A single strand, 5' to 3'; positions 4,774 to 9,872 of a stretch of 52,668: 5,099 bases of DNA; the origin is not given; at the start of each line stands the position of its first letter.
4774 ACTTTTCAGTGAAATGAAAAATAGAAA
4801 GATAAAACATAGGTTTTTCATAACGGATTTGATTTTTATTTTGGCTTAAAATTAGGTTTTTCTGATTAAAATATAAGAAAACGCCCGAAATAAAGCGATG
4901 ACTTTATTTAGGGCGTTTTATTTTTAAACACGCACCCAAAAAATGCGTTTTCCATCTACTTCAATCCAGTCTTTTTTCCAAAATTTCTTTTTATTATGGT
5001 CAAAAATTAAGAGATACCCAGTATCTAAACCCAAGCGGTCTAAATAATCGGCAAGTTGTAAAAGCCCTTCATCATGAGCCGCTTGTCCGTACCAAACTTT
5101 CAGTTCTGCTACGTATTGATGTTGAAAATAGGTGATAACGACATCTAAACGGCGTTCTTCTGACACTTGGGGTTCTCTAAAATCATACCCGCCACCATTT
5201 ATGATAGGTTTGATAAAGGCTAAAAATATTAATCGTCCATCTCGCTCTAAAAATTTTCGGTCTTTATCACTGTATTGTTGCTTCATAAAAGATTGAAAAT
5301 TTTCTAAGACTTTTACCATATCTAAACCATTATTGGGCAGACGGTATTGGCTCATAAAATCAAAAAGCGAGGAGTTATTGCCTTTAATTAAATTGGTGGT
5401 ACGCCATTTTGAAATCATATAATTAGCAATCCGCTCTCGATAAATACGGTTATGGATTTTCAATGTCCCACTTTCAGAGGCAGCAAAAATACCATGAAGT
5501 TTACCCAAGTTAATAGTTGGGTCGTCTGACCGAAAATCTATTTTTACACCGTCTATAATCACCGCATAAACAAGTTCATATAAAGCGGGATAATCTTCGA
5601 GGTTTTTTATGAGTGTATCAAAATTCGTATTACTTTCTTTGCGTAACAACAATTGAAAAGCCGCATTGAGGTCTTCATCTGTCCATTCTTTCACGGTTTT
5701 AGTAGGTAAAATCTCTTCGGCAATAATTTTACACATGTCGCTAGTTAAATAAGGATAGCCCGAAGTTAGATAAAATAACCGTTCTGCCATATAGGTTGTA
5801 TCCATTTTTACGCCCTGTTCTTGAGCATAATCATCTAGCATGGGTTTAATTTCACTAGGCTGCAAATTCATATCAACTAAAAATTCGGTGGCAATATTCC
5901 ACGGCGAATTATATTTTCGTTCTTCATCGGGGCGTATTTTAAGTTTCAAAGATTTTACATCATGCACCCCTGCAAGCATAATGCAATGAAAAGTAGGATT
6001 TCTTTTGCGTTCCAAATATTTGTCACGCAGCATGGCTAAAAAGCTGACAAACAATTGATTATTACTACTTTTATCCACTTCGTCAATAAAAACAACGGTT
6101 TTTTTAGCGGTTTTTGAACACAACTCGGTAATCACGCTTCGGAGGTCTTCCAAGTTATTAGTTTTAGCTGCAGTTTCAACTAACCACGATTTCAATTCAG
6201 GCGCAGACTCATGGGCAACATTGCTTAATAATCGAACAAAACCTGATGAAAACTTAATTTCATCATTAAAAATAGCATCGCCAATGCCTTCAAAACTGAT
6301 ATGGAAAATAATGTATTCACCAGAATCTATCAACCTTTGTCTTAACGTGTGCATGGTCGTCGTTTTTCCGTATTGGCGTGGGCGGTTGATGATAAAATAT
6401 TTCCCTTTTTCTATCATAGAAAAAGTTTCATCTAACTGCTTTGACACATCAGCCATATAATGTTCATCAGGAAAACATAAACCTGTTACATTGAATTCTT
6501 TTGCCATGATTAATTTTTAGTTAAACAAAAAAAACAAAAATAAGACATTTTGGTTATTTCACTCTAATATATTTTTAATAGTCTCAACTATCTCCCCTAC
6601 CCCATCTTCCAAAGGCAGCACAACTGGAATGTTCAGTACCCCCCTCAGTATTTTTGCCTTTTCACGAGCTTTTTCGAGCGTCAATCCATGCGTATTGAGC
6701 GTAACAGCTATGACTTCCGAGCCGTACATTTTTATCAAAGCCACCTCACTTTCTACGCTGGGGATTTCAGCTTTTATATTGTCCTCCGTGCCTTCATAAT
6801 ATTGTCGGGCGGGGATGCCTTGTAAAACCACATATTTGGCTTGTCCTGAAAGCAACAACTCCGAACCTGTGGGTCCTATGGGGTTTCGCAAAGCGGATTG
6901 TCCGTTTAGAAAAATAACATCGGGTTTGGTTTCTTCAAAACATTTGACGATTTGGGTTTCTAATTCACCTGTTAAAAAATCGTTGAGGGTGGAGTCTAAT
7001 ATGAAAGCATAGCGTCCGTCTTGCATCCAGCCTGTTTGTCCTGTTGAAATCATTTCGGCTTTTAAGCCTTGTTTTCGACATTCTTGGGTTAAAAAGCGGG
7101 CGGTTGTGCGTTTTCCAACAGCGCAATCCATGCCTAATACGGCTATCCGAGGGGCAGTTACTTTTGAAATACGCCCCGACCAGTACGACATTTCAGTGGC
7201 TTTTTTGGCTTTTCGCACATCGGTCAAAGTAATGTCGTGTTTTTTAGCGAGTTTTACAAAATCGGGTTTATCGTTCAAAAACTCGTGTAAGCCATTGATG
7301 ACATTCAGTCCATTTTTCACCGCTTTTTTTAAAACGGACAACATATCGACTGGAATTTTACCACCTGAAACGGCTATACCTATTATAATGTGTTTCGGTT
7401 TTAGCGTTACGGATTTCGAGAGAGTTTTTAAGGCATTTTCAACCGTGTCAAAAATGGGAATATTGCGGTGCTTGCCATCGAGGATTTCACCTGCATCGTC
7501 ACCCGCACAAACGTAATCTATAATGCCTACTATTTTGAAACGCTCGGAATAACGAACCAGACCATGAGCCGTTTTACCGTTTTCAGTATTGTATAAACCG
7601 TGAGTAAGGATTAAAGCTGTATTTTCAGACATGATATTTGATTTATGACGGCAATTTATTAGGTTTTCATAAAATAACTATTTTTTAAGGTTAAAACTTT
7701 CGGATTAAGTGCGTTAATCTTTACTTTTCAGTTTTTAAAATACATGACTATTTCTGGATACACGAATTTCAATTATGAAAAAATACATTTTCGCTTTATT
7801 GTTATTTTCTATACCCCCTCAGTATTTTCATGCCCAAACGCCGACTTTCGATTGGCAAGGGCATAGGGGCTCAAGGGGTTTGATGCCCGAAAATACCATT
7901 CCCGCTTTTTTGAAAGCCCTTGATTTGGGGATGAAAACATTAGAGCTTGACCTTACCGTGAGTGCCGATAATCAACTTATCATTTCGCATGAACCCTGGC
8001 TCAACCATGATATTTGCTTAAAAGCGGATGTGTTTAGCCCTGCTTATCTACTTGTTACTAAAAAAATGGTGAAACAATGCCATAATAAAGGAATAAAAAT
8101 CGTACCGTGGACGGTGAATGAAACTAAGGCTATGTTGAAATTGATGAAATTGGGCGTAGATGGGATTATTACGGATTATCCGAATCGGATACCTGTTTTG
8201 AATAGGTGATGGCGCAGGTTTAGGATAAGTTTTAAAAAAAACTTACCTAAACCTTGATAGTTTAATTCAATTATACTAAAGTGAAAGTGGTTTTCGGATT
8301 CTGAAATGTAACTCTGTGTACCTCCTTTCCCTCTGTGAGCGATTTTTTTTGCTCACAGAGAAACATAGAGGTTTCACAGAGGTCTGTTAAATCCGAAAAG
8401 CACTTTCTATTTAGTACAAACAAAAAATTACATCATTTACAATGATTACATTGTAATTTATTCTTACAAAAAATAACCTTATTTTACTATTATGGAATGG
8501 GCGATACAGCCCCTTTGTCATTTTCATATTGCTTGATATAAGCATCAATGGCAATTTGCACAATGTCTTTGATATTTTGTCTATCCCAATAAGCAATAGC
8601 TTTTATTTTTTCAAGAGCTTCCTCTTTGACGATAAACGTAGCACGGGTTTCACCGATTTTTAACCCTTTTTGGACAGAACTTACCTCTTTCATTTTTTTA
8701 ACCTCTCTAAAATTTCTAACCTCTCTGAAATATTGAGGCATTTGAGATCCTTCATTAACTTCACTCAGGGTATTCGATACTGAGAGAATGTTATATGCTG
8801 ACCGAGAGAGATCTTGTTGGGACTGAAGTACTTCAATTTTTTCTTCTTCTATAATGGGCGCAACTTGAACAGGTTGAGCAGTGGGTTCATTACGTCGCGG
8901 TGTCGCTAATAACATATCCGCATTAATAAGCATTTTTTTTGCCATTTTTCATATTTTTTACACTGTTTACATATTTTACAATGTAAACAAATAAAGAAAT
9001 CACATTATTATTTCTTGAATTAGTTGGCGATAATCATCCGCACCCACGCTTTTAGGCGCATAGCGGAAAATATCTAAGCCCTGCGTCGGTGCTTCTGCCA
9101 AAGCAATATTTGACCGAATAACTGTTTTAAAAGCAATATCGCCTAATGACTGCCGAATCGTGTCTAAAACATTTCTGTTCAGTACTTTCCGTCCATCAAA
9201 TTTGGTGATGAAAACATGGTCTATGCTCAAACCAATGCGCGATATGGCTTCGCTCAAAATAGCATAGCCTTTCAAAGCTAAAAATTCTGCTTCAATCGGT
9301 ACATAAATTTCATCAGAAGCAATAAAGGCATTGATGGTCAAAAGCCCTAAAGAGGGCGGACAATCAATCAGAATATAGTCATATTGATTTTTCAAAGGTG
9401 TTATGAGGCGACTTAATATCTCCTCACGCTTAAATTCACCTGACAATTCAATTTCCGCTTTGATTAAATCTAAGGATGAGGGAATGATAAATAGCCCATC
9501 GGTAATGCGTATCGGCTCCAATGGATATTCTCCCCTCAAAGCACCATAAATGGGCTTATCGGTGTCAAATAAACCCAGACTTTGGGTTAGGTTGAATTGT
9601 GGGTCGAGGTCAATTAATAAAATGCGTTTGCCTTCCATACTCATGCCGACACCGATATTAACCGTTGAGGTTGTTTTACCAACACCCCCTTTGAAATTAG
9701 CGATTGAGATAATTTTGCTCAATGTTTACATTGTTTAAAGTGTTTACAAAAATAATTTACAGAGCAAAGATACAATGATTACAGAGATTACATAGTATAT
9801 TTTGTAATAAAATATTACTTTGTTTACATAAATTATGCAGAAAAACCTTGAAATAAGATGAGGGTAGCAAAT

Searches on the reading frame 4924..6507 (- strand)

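Call 59: search_protein_families(library=pfam, proteins=[window:4924-6507:-], max_evalue=0.001)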
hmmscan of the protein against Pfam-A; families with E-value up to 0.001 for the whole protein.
window:4924-6507:- (527 aa): 4 families
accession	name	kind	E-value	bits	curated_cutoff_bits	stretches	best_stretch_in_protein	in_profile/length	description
PF09820.16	AAA-ATPase_like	-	1.3e-09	38.6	26.1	1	30-185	26-196/201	Predicted AAA-ATPase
PF14516.12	AAA_35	-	2e-09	37.2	27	1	31-267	27-248/331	AAA-like domain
PF13173.12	AAA_14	-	1.3e-05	25.7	27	0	36-159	3-86/129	AAA domain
PF01637.24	ATPase_2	-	1.4e-05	25.5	33.2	1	40-165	25-143/225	ATPase domain predominantly from Archaea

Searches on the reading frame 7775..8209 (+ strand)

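Call 59: search_protein_families(library=pfam, proteins=[window:7775-8209:+], max_evalue=0.001)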
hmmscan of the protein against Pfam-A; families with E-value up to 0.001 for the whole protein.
window:7775-8209:+ (144 aa): 2 families
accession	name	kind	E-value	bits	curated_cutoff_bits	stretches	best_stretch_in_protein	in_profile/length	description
PF03009.23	GDPD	-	3e-25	90.2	23.6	2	30-76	1-47/244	Glycerophosphoryl diester phosphodiesterase family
PF13653.12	GDPD_2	-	6.4e-07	30.1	27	1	112-136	5-29/30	Glycerophosphoryl diester phosphodiesterase family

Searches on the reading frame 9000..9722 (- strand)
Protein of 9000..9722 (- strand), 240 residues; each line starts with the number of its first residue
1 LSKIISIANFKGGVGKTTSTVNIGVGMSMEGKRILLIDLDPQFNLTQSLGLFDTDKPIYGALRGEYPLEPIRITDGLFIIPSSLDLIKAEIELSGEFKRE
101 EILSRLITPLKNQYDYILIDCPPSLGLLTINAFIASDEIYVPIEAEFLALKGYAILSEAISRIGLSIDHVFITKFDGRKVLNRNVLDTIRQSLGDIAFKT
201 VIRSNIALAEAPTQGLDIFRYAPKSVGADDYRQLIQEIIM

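Call 59: search_protein_families(library=pfam, proteins=[window:9000-9722:-], max_evalue=0.001)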
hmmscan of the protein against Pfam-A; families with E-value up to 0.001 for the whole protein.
window:9000-9722:- (240 aa): 8 families
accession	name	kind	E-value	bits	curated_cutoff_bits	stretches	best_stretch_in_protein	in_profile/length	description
PF13614.12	AAA_31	-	2.9e-52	177.6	27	1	2-164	1-168/177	AAA domain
PF01656.29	CbiA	-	1.4e-18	67.5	25.4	1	5-216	1-123/125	CobQ/CobB/MinD/ParA nucleotide binding domain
PF06564.18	CBP_BcsQ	-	3.8e-14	53.2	21.3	1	3-235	2-230/234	Cellulose biosynthesis protein BcsQ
PF10609.15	ParA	-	3.7e-09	36.8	27.1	1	2-126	3-124/246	NUBPL iron-transfer P-loop NTPase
PF09140.17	MipZ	-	6.7e-09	35.9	20.7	1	4-41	2-39/262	ATPase MipZ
PF02374.21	ArsA_ATPase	-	3.1e-08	33.6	24.3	1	11-50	9-48/305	Anion-transporting ATPase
PF00142.24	Fer4_NifH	-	1.4e-06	28.5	25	1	11-48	8-45/271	4Fe-4S iron sulfur cluster binding proteins, NifH/frxC family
PF07015.17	VirC1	-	0.00083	19.2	24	0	3-44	2-43/231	VirC1 protein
